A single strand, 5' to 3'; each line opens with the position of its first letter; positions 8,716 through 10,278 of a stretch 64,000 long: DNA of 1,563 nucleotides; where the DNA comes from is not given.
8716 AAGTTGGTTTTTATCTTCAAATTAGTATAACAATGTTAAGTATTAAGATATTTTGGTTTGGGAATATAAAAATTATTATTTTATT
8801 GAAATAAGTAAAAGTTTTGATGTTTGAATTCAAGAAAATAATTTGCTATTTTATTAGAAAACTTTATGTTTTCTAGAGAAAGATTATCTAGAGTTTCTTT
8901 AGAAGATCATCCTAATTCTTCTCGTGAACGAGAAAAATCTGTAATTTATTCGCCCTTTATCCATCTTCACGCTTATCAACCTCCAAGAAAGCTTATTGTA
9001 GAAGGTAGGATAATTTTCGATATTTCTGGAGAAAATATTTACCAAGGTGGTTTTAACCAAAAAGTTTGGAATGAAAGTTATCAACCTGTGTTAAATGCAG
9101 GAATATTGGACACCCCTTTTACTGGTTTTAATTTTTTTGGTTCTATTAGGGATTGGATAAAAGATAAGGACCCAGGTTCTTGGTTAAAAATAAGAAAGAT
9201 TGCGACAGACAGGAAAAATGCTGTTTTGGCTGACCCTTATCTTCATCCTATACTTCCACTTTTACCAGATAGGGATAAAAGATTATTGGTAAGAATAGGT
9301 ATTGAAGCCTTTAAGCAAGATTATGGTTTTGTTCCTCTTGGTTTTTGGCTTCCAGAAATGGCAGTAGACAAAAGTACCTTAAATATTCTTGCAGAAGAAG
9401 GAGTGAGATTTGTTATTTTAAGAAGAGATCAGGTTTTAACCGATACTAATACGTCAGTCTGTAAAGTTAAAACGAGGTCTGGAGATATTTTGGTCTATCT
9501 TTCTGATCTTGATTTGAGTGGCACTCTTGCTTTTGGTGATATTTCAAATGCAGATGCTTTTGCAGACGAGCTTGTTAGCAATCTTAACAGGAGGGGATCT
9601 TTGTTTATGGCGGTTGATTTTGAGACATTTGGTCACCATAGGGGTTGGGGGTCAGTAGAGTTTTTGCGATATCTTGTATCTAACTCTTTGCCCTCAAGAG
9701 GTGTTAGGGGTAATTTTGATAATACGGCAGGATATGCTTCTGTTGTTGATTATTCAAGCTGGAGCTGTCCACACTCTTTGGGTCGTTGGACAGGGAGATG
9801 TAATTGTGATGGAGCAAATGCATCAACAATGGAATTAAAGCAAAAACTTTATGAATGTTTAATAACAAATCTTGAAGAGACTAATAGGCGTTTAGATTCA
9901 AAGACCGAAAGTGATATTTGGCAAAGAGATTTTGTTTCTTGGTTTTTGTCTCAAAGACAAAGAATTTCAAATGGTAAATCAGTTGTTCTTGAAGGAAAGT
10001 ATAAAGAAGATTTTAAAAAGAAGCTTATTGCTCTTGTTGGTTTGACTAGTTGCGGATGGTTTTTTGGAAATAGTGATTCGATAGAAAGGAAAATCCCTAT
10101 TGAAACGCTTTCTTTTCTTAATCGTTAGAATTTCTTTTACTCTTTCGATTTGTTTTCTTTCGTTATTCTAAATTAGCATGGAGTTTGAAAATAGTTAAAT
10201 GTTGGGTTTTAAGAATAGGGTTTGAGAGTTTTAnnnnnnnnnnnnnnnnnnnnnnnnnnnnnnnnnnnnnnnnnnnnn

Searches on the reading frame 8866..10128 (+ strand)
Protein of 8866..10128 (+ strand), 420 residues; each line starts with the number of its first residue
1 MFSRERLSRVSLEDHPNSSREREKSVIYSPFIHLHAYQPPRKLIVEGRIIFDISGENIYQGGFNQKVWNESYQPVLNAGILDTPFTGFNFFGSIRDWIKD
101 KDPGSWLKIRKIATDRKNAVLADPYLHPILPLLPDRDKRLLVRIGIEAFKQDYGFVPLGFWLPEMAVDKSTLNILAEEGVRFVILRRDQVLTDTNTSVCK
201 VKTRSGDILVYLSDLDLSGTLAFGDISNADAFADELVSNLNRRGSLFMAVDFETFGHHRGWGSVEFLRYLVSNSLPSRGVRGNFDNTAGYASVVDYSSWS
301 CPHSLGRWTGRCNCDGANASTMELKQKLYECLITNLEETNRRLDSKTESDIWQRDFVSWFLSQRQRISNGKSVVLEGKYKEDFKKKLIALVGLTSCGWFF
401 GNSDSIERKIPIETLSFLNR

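Call 41: search_protein_families(library=pfam, proteins=[window:8866-10128:+], max_evalue=0.0001)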
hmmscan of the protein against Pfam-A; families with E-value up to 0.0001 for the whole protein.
window:8866-10128:+ (420 aa): 1 family
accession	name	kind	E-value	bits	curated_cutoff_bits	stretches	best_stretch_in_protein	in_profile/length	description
PF03065.20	Glyco_hydro_57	-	6.2e-23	82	21.2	1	86-272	71-262/291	Glycosyl hydrolase family 57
